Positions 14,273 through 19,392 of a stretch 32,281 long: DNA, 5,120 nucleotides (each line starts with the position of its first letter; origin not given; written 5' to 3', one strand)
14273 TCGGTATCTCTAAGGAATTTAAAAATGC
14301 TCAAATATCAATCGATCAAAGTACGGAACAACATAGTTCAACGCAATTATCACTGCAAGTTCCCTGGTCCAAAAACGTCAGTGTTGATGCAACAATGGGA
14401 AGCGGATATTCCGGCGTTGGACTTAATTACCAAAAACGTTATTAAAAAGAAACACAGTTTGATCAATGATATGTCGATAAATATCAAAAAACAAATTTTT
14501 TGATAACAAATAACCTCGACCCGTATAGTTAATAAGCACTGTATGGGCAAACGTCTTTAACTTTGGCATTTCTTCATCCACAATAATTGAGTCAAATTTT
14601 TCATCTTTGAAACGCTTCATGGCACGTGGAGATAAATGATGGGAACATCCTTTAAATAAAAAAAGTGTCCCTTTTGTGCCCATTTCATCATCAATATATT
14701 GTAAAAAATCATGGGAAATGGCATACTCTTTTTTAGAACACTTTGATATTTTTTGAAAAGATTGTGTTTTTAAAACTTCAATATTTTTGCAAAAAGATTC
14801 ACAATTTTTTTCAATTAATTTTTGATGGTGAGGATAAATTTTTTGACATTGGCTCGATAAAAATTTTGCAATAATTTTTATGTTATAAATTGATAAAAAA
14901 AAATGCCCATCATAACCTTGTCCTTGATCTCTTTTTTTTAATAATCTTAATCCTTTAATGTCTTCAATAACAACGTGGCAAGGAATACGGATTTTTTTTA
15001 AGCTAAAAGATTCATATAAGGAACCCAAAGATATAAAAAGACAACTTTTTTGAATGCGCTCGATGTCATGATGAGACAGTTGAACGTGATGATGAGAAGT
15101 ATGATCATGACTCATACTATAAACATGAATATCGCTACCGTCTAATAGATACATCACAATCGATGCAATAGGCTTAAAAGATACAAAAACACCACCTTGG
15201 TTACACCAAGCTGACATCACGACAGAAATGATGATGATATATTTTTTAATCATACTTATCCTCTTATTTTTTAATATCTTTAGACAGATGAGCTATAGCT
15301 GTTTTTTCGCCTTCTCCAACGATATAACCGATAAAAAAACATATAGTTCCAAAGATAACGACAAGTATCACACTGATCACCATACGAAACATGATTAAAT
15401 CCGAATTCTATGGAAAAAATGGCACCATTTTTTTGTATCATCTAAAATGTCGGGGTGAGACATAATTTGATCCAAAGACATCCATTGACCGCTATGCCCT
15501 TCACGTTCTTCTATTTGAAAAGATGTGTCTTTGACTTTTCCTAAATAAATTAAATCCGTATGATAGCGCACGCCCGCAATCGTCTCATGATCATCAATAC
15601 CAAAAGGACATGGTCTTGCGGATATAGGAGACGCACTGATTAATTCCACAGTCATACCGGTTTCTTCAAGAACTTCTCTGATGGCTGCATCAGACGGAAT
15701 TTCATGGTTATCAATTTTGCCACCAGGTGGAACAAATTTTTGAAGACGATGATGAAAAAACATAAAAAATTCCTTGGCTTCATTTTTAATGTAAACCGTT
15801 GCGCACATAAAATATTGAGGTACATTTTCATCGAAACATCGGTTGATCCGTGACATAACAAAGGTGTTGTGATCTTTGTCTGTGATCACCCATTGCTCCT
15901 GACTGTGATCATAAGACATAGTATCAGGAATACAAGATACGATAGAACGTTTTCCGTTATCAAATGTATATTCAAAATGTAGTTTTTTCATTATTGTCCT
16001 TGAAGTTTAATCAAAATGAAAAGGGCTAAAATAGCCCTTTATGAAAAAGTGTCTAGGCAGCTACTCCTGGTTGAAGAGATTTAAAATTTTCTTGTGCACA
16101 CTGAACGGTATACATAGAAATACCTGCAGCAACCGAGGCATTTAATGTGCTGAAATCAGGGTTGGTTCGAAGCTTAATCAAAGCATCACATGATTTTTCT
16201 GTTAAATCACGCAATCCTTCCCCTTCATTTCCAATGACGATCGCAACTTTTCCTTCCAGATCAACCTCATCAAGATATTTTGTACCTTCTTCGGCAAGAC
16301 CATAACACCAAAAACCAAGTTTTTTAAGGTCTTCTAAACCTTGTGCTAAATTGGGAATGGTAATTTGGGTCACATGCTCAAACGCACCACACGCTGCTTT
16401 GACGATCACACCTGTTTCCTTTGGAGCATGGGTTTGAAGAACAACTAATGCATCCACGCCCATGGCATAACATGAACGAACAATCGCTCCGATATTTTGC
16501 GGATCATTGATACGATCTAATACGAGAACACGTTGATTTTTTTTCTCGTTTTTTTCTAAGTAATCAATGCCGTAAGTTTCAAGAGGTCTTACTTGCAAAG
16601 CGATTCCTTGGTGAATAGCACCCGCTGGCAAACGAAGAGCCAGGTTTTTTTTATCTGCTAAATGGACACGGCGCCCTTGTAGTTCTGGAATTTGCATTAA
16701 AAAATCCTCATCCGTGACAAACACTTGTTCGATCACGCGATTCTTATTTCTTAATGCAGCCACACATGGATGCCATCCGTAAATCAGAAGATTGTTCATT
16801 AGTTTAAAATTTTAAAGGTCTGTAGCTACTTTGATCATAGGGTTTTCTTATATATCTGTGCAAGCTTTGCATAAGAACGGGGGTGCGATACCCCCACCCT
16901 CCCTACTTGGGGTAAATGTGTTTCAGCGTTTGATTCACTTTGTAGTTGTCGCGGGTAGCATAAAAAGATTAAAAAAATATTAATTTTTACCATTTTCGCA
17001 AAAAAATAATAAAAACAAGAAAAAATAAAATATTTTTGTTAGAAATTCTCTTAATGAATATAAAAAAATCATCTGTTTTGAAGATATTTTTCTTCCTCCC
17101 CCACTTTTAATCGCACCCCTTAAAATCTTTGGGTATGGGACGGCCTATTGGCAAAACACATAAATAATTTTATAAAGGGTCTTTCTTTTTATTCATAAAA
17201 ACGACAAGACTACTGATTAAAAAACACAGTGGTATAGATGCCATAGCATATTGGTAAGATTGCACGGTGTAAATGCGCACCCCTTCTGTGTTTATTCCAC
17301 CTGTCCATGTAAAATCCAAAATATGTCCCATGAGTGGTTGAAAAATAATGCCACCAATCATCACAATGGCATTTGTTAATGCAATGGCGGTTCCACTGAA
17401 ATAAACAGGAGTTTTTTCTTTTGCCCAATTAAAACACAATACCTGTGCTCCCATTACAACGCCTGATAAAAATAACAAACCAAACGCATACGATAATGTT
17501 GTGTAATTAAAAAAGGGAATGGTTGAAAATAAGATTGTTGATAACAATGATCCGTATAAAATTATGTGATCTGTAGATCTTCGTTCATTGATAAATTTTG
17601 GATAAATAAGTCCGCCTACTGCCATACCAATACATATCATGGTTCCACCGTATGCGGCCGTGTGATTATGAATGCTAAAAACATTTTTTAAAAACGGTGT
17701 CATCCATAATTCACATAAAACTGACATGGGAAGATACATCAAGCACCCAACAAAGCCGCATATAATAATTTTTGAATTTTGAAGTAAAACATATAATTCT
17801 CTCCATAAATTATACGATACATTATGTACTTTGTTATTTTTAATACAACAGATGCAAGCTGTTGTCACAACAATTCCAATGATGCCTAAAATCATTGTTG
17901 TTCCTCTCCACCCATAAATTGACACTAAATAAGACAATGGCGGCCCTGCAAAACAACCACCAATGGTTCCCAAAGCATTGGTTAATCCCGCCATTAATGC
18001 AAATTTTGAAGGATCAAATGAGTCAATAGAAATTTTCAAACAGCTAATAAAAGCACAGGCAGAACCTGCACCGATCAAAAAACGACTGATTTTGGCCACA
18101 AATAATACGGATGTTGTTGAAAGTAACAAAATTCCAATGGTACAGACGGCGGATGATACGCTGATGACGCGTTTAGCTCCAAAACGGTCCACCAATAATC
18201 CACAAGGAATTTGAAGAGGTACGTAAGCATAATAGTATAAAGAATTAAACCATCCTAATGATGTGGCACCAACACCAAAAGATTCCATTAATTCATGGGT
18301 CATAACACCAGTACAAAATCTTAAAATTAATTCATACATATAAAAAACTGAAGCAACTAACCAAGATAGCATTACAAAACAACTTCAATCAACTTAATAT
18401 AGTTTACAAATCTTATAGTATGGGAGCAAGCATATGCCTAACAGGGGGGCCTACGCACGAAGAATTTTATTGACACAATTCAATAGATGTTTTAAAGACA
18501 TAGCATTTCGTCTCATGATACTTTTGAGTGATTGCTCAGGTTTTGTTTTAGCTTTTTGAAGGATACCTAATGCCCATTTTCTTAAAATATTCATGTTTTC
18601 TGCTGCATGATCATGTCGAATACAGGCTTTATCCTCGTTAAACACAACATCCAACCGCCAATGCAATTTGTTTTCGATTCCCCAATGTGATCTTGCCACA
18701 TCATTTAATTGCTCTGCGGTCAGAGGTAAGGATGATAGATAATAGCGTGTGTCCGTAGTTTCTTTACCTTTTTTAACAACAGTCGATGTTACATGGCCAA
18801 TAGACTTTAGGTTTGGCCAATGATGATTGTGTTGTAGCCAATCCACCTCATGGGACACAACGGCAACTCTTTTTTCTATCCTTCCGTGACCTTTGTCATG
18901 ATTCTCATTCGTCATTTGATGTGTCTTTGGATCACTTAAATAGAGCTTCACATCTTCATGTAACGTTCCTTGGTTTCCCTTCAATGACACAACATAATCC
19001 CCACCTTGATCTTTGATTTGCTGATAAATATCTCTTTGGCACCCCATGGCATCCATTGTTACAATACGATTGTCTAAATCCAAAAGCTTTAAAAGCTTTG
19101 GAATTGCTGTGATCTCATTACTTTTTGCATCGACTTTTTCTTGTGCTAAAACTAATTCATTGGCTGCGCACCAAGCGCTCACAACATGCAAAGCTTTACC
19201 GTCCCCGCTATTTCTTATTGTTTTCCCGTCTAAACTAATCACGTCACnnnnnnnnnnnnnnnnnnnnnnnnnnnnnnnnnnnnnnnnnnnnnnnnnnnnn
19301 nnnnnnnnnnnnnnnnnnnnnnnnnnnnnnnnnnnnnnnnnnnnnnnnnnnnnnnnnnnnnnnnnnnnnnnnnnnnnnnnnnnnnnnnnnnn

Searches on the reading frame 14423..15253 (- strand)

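Call 13: search_protein_families(library=pfam, proteins=[window:14423-15253:-], max_evalue=0.001)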
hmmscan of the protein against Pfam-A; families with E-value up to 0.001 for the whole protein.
window:14423-15253:- (276 aa): 1 family
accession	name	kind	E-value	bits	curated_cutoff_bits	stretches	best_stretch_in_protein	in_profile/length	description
PF01297.22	ZnuA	-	1.6e-22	80.7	29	1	22-217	1-202/263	Zinc-uptake complex component A periplasmic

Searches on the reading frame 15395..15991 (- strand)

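Call 13: search_protein_families(library=pfam, proteins=[window:15395-15991:-], max_evalue=0.001)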
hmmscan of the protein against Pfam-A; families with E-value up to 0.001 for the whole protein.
window:15395-15991:- (198 aa): 1 family
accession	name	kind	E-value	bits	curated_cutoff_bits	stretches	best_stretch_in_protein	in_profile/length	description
PF00293.34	NUDIX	-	9.4e-12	45.5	21.1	1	65-180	7-121/134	NUDIX domain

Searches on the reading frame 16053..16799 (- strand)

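Call 13: search_protein_families(library=pfam, proteins=[window:16053-16799:-], max_evalue=0.001)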
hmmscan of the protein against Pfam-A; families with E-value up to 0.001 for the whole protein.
window:16053-16799:- (248 aa): 2 families
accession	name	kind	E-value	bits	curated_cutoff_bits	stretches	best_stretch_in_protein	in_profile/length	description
PF00588.24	SpoU_methylase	-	2.3e-36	125.5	29.7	1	91-230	3-142/142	SpoU rRNA Methylase family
PF08032.17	SpoU_sub_bind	-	1.3e-10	41.9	22.8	1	5-75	1-75/76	RNA 2'-O ribose methyltransferase substrate binding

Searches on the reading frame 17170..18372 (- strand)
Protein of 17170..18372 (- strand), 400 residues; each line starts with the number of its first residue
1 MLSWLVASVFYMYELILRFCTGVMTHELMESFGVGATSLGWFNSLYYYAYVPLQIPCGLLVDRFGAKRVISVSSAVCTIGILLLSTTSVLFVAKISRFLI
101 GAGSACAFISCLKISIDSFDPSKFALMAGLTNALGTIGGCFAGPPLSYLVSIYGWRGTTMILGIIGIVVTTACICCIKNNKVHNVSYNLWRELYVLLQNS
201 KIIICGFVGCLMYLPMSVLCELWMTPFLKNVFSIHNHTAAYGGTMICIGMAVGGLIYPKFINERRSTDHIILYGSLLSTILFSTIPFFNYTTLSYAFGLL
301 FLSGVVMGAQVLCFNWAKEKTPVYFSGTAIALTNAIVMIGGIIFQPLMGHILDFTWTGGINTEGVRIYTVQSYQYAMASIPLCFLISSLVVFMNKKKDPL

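Call 13: search_protein_families(library=pfam, proteins=[window:17170-18372:-], max_evalue=0.001)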
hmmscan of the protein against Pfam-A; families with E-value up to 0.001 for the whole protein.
window:17170-18372:- (400 aa): 1 family
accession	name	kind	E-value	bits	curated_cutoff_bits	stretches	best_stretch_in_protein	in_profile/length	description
PF07690.21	MFS_1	-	2.3e-32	112.7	33.4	1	16-344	10-346/347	Major Facilitator Superfamily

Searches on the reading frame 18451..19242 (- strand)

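Call 13: search_protein_families(library=pfam, proteins=[window:18451-19242:-], max_evalue=0.001)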
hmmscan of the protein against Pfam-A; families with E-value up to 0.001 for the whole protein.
window:18451-19242:- (263 aa): 2 families
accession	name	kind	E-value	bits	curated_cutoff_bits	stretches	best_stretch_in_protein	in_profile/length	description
PF01609.27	DDE_Tnp_1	-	3.5e-23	82.8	23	1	4-225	9-198/200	Transposase DDE domain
PF13701.12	DDE_Tnp_1_4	-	0.00095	17.9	34.7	0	60-178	219-320/435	Transposase DDE domain group 1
